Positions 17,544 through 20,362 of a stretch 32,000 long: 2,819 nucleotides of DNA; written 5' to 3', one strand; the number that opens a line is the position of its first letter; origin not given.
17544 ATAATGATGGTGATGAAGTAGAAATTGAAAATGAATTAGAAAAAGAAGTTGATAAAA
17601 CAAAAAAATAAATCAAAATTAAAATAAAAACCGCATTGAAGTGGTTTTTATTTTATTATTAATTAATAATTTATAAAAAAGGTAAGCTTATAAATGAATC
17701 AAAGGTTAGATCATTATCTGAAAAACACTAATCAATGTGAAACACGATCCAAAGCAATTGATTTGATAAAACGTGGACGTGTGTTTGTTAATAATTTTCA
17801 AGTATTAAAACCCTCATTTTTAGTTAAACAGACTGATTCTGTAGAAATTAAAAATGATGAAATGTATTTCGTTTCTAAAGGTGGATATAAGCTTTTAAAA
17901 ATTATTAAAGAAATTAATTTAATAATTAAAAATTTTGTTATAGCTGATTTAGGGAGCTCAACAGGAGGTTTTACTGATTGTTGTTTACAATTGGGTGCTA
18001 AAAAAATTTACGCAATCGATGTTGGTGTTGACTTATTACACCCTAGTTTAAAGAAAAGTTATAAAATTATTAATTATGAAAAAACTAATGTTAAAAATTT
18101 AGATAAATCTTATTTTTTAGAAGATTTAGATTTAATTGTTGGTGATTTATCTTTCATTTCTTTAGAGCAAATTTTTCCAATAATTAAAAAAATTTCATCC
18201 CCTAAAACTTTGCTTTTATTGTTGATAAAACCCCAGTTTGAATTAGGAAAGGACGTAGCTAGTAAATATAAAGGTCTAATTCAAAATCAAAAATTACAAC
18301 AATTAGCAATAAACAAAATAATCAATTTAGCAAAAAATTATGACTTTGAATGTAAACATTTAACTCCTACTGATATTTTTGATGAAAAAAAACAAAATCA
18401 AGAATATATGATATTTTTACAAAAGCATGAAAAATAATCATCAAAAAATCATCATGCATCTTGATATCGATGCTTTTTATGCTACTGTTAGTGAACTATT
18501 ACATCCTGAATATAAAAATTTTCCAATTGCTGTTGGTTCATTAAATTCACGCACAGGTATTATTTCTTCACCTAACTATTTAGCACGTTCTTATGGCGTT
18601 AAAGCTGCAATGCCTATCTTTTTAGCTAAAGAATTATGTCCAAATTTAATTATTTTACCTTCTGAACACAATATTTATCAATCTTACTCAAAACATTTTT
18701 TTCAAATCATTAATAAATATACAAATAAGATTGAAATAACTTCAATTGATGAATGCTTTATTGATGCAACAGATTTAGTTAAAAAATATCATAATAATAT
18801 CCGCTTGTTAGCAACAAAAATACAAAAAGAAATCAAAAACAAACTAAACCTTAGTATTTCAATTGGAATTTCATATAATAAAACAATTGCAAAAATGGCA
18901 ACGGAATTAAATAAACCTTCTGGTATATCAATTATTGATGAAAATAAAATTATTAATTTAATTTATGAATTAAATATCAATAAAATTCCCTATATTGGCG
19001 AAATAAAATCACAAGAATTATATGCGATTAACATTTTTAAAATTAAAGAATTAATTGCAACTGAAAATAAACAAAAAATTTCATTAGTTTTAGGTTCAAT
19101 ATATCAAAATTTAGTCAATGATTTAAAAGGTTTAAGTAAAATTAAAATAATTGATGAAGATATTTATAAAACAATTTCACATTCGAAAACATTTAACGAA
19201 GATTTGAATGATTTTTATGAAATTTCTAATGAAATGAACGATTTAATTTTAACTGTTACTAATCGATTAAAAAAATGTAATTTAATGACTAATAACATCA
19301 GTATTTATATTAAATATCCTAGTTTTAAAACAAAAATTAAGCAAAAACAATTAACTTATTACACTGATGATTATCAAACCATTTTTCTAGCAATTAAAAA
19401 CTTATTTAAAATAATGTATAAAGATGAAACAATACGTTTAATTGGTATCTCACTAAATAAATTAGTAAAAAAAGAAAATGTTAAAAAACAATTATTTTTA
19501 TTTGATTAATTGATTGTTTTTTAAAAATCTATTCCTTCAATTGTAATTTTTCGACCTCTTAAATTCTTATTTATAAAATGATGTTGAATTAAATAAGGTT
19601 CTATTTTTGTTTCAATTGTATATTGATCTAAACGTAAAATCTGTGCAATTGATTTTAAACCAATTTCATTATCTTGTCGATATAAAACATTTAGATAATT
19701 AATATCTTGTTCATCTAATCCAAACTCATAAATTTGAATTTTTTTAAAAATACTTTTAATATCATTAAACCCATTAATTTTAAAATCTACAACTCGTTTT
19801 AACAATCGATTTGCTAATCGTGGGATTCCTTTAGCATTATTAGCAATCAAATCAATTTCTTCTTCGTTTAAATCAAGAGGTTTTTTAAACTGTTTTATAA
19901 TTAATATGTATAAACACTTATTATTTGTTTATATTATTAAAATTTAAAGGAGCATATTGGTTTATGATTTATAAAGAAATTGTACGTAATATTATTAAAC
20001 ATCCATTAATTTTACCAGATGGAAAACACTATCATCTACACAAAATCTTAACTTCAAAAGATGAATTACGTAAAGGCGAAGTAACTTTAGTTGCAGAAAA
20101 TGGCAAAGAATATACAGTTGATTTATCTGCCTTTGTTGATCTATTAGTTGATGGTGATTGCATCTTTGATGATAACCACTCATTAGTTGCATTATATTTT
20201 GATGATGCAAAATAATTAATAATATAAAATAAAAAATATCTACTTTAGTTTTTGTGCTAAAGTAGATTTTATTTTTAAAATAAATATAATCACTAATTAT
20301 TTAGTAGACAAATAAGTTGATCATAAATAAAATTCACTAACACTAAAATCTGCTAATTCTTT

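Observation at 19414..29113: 8.8-kb accessory island between convergent dinB and ruvB, bracketed by 464-bp direct repeats that duplicate both gene ends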

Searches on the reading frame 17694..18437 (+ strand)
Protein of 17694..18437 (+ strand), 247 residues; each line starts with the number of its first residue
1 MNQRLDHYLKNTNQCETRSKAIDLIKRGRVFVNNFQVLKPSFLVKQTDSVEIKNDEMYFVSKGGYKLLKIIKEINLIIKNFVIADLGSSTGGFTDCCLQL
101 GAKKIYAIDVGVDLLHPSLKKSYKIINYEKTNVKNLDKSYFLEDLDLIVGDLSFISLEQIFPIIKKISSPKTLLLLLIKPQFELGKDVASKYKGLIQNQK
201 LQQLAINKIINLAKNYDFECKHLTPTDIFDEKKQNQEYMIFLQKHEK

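Call 42: find_encoding_contigs(protein=window:17694-18437:+, flank=4000, max_places=10)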
Protein window:17694-18437:+ (247 aa): 24 contigs read that carry it; 10 places shown.
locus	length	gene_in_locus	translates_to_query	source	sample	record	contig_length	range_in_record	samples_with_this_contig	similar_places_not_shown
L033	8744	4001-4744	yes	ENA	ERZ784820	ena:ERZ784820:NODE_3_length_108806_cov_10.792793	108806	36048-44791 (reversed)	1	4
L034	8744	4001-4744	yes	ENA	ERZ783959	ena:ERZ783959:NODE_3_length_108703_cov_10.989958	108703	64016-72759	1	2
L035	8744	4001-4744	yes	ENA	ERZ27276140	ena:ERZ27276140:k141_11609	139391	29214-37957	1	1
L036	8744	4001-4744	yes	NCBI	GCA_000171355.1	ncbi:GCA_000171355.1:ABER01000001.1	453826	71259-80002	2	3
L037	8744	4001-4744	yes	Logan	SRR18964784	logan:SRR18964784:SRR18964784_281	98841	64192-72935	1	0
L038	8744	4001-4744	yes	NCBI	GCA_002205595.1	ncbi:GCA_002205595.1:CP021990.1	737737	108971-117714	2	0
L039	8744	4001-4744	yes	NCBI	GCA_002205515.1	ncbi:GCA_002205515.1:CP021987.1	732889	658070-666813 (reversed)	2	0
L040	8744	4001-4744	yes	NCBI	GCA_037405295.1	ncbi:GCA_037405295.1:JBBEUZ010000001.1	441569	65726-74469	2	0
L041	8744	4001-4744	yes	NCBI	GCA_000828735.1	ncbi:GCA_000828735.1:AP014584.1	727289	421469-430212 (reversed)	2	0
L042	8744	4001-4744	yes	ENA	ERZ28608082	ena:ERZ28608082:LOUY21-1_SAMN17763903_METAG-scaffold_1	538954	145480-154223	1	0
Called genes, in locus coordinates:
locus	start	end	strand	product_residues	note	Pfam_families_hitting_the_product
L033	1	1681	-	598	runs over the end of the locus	PF00449:Urease_alpha, PF07969:Amidohydro_3 (faint), PF01979:Amidohydro_1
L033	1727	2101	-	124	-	PF00699:Urease_beta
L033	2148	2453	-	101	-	PF00547:Urease_gamma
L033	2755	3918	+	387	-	PF02463:SMC_N (faint), PF00005:ABC_tran, PF13304:AAA_21 (weak)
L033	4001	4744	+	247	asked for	PF01479:S4, PF01728:FtsJ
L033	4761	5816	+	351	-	PF00817:IMS, PF11799:IMS_C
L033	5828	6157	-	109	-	PF17864:AAA_lid_4 (weak), PF05491:WHD_RuvB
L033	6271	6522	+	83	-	-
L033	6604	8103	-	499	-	-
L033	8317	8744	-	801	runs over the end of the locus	PF00082:Peptidase_S8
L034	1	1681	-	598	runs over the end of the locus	PF00449:Urease_alpha, PF07969:Amidohydro_3 (faint), PF01979:Amidohydro_1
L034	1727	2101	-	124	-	PF00699:Urease_beta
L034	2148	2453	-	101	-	PF00547:Urease_gamma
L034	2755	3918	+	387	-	PF02463:SMC_N (faint), PF00005:ABC_tran, PF13304:AAA_21 (weak)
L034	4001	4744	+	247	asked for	PF01479:S4, PF01728:FtsJ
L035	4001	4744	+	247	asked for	PF01479:S4, PF01728:FtsJ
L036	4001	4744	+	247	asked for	PF01479:S4, PF01728:FtsJ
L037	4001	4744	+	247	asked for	PF01479:S4, PF01728:FtsJ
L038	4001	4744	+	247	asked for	PF01479:S4, PF01728:FtsJ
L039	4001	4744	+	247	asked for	PF01479:S4, PF01728:FtsJ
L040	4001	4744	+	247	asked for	PF01479:S4, PF01728:FtsJ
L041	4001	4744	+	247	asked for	PF01479:S4, PF01728:FtsJ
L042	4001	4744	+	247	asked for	PF01479:S4, PF01728:FtsJ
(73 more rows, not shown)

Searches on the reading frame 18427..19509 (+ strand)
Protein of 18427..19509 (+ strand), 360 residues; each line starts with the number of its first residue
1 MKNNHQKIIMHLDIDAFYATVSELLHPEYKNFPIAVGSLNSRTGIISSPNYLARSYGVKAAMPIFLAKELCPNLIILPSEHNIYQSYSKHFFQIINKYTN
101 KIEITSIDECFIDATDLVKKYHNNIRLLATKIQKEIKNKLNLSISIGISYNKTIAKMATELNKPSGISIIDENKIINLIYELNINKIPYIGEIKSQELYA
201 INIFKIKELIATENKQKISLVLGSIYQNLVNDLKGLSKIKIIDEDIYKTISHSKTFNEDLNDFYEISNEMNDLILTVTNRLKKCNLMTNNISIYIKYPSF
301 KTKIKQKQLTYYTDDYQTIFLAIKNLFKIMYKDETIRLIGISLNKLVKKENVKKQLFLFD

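Call 6: search_protein_families(library=pfam, max_evalue=0.01, proteins=[window:18427-19506:+])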
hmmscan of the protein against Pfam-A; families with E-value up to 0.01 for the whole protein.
seq(360 aa): 3 families
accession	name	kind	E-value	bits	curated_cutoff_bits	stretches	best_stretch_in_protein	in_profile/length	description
PF00817.25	IMS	-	1.3e-49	168.4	23.2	1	12-160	1-148/148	impB/mucB/samB family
PF11799.13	IMS_C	-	5.1e-21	75.6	20.7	1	248-354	2-107/109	impB/mucB/samB family C-terminal domain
PF11798.14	IMS_HHH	-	0.0029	18.2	24.4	0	174-203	3-32/32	IMS family HHH motif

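Call 9: find_encoding_contigs(protein=window:18427-19509:+, flank=10000, max_places=10)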
Protein window:18427-19509:+ (360 aa): 14 contigs read that carry it; 10 places shown.
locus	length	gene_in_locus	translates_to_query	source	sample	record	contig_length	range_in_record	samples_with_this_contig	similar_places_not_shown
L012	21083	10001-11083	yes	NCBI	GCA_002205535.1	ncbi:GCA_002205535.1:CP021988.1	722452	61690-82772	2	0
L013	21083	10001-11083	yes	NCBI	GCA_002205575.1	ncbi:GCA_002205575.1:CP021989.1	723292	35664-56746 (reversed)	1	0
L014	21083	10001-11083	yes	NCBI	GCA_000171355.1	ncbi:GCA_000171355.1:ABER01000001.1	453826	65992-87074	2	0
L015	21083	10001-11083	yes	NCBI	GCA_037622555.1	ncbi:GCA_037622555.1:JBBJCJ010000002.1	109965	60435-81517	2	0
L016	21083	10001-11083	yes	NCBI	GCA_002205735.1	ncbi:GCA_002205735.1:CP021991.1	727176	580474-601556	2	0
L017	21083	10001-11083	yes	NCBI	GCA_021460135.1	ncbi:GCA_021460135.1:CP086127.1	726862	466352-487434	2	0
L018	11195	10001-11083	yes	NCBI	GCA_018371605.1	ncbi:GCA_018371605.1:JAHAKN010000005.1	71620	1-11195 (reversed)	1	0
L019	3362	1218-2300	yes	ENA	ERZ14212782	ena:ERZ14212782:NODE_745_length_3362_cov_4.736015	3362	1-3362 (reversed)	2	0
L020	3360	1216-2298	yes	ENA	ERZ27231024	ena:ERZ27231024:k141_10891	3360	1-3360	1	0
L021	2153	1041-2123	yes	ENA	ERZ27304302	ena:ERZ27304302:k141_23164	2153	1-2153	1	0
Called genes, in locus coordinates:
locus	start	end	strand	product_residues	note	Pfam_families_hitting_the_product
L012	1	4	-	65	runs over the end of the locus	-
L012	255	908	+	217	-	-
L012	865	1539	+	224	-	-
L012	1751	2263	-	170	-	PF00210:Ferritin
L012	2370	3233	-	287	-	PF01774:UreD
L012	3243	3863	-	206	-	PF02492:cobW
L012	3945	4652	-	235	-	PF01730:UreF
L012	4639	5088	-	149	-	PF02814:UreE_N, PF05194:UreE_C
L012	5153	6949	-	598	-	PF00449:Urease_alpha, PF07969:Amidohydro_3 (faint), PF01979:Amidohydro_1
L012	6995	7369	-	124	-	PF00699:Urease_beta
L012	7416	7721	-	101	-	PF00547:Urease_gamma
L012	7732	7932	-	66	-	-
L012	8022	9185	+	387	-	PF02463:SMC_N (faint), PF00005:ABC_tran, PF13304:AAA_21 (weak)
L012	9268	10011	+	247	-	PF01479:S4, PF01728:FtsJ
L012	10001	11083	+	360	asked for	PF00817:IMS, PF11799:IMS_C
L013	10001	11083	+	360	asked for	PF00817:IMS, PF11799:IMS_C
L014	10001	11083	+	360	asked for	PF00817:IMS, PF11799:IMS_C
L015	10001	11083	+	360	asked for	PF00817:IMS, PF11799:IMS_C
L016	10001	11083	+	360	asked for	PF00817:IMS, PF11799:IMS_C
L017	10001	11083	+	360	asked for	PF00817:IMS, PF11799:IMS_C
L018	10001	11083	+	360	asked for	PF00817:IMS, PF11799:IMS_C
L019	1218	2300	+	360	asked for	PF00817:IMS, PF11799:IMS_C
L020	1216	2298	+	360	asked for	PF00817:IMS, PF11799:IMS_C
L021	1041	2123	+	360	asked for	PF00817:IMS, PF11799:IMS_C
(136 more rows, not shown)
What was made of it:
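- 18427..19509 (+): dinB (DNA polymerase IV, 360 aa), intact; its last 97 nt lie inside the left repeat. Pfam IMS and IMS_C, E 1e-49 (call 6); identical protein in 14 contigs (call 9)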

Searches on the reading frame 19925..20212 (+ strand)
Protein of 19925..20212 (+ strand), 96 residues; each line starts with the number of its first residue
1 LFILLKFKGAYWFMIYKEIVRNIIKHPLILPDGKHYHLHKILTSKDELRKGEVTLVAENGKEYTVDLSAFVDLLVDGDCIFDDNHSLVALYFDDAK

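Call 6: search_protein_families(library=pfam, max_evalue=0.01, proteins=[window:19925-20212:+])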
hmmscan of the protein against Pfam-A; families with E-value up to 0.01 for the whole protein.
seq(96 aa): 1 family
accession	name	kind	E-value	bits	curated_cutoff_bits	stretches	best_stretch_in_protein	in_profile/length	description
PF18576.7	HTH_52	-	0.0042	17.7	26.6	1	37-80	2-45/64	Helix-turn-helix domain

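Call 28: search_protein_families(library=ncbifam, max_evalue=0.1, proteins=[window:19925-20212:+])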
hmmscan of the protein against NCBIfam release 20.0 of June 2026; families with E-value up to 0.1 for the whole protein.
seq(96 aa): 4 families
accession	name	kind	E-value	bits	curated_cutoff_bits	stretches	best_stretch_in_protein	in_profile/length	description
NF009755.0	PRK13261.2-1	equivalog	0.00075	19.6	223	1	14-89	1-72/150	urease accessory protein UreE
NF009759.0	PRK13261.2-5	equivalog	0.0037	17.3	290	1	32-90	14-71/150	urease accessory protein UreE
NF010710.0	PRK14112.1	equivalog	0.0054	16.7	297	1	15-91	3-74/149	urease accessory protein UreE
NF009757.0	PRK13261.2-3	equivalog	0.0068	16.3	199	1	14-88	1-74/159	urease accessory protein UreE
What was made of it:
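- On Transposon / insertion sequence: No transposase domain in any cargo ORF against Pfam or NCBIfam (calls 6, 28)
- On Integrase-mediated genomic island / prophage / integrative conjugative element (ICE): None found (calls 6, 28)
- Tried and rejected: The lipoproteins and the res-like remnant gave no Pfam or NCBIfam hit (calls 6, 28).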
